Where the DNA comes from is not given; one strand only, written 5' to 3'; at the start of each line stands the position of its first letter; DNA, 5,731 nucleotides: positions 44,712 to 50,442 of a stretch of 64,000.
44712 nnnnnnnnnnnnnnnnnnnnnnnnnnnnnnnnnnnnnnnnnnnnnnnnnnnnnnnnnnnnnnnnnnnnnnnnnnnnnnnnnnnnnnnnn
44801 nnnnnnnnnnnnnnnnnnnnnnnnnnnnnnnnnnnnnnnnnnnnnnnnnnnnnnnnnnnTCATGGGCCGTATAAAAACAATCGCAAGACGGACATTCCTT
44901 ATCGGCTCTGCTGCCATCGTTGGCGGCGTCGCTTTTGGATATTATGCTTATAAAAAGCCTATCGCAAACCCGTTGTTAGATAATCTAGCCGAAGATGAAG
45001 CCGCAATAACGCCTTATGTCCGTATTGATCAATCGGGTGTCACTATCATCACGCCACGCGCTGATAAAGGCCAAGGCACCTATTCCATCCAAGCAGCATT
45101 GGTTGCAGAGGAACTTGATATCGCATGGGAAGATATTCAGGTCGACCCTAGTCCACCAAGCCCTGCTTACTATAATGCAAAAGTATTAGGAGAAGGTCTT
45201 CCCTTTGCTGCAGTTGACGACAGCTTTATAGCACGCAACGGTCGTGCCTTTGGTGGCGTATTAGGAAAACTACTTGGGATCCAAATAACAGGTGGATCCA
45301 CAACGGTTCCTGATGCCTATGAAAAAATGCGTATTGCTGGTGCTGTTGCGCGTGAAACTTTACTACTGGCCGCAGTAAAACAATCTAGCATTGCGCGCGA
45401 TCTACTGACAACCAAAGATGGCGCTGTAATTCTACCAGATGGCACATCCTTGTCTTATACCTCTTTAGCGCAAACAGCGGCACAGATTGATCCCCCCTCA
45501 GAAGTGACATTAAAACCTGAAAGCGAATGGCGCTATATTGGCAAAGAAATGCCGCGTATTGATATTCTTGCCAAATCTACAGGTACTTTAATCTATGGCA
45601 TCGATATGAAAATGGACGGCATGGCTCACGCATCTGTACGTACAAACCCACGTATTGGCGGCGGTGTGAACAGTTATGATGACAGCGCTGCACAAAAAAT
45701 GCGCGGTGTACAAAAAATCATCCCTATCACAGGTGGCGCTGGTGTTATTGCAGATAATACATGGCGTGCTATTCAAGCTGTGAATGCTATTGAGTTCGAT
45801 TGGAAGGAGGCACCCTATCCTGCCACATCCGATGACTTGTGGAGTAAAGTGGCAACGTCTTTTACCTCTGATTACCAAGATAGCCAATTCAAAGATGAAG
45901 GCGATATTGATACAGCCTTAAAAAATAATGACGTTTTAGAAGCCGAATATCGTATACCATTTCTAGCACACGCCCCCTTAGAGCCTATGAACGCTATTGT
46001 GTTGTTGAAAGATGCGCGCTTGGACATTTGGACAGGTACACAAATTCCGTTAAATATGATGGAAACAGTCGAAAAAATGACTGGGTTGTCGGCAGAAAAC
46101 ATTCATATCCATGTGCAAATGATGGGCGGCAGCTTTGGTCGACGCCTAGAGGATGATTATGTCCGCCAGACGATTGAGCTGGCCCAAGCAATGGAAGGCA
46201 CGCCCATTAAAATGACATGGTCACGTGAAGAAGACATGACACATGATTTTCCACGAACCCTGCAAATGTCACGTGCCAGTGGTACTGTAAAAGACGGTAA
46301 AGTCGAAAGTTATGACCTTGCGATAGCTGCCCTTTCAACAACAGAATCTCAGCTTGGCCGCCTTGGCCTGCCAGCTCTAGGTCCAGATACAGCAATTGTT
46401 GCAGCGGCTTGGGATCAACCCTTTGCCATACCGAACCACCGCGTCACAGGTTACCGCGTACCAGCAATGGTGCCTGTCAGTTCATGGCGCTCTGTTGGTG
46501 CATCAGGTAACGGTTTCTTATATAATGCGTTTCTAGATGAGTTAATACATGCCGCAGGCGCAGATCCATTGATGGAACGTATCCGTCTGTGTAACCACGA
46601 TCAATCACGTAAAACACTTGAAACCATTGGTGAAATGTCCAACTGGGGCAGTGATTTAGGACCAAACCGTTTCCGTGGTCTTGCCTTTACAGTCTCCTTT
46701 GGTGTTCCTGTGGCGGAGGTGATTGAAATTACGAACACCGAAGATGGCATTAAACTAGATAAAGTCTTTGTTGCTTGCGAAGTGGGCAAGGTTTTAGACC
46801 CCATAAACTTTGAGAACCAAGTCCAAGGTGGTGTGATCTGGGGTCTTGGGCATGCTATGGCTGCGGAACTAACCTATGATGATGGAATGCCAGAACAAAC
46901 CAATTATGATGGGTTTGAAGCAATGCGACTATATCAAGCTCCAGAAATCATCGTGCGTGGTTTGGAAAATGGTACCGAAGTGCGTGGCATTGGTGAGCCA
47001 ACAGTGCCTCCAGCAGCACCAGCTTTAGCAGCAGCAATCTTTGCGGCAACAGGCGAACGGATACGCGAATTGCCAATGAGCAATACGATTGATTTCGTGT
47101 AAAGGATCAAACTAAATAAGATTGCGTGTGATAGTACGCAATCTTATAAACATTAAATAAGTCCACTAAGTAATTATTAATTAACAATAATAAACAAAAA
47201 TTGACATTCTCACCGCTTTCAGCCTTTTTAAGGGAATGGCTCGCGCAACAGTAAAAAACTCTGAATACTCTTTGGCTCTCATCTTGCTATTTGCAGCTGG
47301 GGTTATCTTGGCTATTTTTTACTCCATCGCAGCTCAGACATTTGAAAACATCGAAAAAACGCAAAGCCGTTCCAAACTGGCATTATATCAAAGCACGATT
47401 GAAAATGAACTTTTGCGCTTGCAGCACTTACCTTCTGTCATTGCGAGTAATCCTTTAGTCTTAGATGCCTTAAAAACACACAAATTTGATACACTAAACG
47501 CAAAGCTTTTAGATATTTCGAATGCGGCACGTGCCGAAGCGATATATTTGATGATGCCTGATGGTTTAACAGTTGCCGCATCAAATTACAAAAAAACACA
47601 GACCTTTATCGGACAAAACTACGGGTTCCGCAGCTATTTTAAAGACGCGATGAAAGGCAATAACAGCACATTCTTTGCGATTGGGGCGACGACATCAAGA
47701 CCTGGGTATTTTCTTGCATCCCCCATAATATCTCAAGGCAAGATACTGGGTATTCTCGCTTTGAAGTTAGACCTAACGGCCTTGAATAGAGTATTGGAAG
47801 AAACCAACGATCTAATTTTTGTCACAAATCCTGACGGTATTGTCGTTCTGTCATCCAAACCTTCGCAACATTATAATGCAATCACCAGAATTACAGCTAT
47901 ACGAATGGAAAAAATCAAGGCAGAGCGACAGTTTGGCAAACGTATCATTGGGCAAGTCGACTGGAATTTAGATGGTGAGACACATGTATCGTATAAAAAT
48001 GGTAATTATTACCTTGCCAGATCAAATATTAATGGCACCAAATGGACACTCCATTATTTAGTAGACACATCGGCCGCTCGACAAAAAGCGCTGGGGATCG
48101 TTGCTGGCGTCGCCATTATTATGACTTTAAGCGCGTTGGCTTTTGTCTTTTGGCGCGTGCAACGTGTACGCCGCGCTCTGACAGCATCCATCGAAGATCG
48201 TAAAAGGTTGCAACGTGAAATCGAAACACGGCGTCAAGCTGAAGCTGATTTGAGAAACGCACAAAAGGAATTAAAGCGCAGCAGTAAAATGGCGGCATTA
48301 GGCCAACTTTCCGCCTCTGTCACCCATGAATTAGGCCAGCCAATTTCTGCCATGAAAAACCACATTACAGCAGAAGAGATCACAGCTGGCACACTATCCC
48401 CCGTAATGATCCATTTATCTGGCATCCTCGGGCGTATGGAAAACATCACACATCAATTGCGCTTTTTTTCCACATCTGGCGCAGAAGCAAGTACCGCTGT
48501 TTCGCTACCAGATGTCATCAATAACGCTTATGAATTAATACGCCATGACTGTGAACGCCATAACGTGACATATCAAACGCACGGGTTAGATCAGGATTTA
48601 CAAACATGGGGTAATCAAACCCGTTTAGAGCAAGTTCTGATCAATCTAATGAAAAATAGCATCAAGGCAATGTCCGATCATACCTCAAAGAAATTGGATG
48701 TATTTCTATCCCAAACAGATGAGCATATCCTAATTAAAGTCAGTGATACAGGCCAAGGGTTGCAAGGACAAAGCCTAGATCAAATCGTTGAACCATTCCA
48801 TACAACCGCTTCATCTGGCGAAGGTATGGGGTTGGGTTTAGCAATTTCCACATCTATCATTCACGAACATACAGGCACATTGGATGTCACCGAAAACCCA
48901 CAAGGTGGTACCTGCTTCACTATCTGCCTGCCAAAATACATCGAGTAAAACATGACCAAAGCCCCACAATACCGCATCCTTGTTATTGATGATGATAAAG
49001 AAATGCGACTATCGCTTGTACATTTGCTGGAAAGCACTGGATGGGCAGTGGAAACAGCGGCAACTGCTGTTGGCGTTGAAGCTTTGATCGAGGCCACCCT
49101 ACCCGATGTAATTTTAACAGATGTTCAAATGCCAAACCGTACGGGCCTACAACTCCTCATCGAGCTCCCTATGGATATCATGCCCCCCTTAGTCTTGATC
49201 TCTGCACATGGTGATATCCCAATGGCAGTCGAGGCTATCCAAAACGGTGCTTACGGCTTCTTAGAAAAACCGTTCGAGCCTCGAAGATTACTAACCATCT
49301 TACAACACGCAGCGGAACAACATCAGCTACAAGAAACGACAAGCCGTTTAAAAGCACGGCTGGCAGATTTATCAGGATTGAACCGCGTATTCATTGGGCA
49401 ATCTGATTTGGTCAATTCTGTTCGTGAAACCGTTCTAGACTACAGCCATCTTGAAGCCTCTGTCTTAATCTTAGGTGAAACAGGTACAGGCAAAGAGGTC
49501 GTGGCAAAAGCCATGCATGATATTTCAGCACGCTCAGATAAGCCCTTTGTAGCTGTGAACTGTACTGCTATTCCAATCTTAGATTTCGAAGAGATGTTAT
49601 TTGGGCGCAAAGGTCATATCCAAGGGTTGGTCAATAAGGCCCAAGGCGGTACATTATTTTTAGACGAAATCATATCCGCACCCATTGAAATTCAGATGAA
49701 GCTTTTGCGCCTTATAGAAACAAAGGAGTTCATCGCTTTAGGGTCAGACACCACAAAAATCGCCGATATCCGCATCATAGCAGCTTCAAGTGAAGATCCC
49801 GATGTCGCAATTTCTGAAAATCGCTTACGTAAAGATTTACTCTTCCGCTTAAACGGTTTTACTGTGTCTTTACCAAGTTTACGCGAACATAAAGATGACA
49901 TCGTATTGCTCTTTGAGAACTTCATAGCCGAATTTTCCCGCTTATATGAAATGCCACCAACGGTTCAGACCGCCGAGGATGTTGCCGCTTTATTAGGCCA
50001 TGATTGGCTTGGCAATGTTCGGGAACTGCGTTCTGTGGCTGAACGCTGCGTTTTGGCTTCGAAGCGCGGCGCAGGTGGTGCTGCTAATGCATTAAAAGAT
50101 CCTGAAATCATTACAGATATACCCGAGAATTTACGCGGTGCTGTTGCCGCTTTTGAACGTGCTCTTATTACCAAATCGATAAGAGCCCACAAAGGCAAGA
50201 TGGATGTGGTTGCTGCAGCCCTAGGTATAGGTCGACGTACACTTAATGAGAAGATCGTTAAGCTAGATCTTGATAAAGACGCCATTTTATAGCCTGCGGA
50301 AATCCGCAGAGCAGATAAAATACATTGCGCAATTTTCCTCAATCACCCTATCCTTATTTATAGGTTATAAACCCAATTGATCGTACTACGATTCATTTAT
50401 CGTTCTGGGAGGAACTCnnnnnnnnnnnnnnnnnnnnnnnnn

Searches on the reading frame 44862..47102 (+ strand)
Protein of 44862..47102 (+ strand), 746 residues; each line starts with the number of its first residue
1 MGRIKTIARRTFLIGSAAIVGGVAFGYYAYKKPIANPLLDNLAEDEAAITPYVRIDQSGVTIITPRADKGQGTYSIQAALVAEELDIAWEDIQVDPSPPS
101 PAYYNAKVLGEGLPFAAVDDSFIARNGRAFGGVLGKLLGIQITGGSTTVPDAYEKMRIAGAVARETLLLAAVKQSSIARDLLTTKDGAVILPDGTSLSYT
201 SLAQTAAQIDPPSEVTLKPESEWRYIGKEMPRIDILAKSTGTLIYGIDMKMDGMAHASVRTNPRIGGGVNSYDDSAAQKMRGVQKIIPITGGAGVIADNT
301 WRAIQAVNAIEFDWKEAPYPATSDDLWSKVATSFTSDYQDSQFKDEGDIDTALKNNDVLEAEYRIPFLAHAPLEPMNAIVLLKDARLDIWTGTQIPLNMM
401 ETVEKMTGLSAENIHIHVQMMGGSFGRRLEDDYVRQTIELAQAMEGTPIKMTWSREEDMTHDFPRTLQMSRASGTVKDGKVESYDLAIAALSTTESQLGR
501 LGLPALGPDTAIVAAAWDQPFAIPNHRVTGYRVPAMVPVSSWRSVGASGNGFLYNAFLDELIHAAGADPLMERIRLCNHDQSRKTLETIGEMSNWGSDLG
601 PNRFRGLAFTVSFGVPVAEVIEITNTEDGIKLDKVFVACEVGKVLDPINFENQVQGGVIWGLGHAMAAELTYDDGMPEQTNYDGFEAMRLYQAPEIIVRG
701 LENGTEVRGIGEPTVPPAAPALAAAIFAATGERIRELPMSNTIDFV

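Call 69: search_protein_families(library=pfam, proteins=[window:44862-47102:+], max_evalue=0.0001)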
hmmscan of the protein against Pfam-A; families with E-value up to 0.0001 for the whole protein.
window:44862-47102:+ (746 aa): 2 families
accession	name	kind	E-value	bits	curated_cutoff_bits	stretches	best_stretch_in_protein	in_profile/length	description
PF02738.23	MoCoBD_1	-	8e-28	97.6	27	1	345-573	14-240/244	Molybdopterin cofactor-binding domain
PF20256.3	MoCoBD_2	-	6.9e-18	65.6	27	1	608-690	197-279/283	Molybdopterin cofactor-binding domain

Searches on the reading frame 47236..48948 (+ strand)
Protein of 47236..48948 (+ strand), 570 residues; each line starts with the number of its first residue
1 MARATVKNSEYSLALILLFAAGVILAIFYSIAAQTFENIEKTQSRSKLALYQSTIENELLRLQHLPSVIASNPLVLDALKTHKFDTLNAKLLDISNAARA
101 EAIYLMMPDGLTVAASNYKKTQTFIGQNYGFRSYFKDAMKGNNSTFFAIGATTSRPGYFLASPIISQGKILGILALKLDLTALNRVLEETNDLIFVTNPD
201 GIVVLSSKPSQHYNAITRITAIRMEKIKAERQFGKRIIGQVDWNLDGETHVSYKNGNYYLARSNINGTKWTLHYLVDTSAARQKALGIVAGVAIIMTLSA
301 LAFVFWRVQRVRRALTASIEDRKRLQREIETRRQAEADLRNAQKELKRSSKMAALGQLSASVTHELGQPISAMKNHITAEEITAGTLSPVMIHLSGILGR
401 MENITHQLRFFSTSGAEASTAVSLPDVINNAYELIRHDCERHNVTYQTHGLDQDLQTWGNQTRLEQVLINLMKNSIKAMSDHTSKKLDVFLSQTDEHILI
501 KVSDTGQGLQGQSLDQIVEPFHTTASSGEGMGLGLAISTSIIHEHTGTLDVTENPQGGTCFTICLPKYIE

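Call 69: search_protein_families(library=pfam, proteins=[window:47236-48948:+], max_evalue=0.0001)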
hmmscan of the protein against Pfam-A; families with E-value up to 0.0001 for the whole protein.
window:47236-48948:+ (570 aa): 4 families
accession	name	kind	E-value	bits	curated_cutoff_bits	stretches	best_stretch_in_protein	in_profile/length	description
PF02518.31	HATPase_c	-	9.4e-24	84.4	26.4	1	459-567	1-109/111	Histidine kinase-, DNA gyrase B-, and HSP90-like ATPase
PF02743.24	dCache_1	-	8.5e-23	81.6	45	1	36-273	3-238/240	Cache domain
PF14827.12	dCache_3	-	6.2e-06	26.4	25.7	0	51-233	15-193/239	Double sensory domain of two-component sensor kinase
PF14501.12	HATPase_c_5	-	4.2e-05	23.8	22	0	464-554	6-91/102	GHKL domain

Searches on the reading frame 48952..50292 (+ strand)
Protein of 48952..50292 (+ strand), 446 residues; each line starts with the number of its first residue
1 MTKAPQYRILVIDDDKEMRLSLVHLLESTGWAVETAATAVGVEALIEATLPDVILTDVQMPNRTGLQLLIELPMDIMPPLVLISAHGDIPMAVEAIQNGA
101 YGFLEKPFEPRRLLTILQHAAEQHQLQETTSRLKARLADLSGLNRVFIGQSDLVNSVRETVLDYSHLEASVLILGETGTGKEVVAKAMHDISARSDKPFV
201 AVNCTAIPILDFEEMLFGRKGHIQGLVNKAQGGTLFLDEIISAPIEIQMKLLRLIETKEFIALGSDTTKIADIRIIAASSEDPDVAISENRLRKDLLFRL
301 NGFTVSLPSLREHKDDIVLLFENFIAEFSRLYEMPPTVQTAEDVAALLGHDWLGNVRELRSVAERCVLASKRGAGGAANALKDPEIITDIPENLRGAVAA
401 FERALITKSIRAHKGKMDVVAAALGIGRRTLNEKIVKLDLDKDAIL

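Call 69: search_protein_families(library=pfam, proteins=[window:48952-50292:+], max_evalue=0.0001)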
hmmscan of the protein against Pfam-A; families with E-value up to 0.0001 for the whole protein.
window:48952-50292:+ (446 aa): 7 families
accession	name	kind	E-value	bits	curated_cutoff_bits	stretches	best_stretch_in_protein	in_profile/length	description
PF00158.32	Sigma54_activat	-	5.1e-44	150.4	20.2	1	148-305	2-167/168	Sigma-54 interaction domain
PF00072.30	Response_reg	-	1.5e-24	86.7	30.2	1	9-117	1-110/111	Response regulator receiver domain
PF14532.12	Sigma54_activ_2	-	2.8e-18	66.9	25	1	148-310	1-138/138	Sigma-54 interaction domain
PF25601.1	AAA_lid_14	-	1e-13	51.3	27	1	311-371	1-61/87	AAA+ ATPase lid domain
PF07728.20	AAA_5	-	1e-06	29.3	22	1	171-296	2-135/139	AAA domain (dynein-related subfamily)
PF07724.20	AAA_2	-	1.3e-06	29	27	1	168-280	3-124/166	AAA domain (Cdc48 subfamily)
PF02954.25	HTH_8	-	1.6e-06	28.1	22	1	398-437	2-41/42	Bacterial regulatory protein, Fis family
